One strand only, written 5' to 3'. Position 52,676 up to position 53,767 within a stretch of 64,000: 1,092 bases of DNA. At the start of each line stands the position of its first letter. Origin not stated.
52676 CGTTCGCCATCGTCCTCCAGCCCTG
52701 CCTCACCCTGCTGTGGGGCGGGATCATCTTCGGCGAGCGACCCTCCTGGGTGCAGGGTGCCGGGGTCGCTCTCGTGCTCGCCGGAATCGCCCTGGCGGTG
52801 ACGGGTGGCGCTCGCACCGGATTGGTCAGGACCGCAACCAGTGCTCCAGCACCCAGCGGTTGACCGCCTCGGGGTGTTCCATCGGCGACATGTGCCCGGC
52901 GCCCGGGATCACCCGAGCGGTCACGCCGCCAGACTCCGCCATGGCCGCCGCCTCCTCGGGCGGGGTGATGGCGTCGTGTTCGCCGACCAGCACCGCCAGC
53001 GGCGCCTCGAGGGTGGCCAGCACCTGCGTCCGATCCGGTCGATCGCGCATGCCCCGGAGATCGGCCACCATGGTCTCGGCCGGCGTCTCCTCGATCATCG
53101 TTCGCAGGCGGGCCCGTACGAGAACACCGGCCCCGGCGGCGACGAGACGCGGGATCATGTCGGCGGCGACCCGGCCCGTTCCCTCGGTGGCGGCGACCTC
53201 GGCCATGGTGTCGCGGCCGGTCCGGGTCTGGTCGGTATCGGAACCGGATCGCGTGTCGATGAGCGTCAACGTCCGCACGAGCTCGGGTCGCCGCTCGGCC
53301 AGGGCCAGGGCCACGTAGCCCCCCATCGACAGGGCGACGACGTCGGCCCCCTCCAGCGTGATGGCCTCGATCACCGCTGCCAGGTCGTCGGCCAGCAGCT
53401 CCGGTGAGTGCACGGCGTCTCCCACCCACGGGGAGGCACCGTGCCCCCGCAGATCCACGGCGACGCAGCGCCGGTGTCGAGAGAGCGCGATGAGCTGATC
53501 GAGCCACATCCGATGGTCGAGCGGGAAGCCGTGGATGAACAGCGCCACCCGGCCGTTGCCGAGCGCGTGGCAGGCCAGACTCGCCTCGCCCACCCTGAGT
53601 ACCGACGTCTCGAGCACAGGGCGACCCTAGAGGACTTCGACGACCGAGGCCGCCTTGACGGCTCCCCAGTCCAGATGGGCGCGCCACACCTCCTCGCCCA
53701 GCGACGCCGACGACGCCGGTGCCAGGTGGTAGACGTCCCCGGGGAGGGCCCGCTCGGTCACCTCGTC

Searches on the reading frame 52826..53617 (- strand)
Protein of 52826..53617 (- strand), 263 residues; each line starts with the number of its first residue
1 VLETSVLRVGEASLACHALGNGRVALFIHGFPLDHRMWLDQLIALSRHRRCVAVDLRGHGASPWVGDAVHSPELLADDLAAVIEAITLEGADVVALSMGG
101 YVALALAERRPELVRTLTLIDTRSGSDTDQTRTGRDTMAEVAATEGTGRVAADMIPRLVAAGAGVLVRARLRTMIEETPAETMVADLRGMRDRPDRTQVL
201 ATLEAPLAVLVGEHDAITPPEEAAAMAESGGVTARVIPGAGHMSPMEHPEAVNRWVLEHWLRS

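Call 20: search_protein_families(library=pfam, proteins=[window:52826-53617:-], max_evalue=0.01)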
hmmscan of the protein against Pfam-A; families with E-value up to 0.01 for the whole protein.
window:52826-53617:- (263 aa): 5 families
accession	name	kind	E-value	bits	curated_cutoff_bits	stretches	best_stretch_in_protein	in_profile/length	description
PF12697.13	Abhydrolase_6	-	5.8e-26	92.9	26.3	1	26-254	2-216/217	Alpha/beta hydrolase family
PF00561.26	Abhydrolase_1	-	1.1e-22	81.3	25.8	1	26-129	4-110/245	alpha/beta hydrolase fold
PF12146.15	Hydrolase_4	-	5.2e-14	52.6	27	1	50-247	33-237/239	Serine aminopeptidase, S33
PF00975.26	Thioesterase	-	0.00026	21.7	26.4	1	66-253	42-219/226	Thioesterase domain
PF06821.19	Ser_hydrolase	-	0.0055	17.1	22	0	201-244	112-155/172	Serine hydrolase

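Call 73: search_protein_families(library=padloc, proteins=[window:52826-53617:-], max_evalue=0.001)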
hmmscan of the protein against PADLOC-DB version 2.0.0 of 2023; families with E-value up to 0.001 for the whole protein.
window:52826-53617:- (263 aa): 0 families
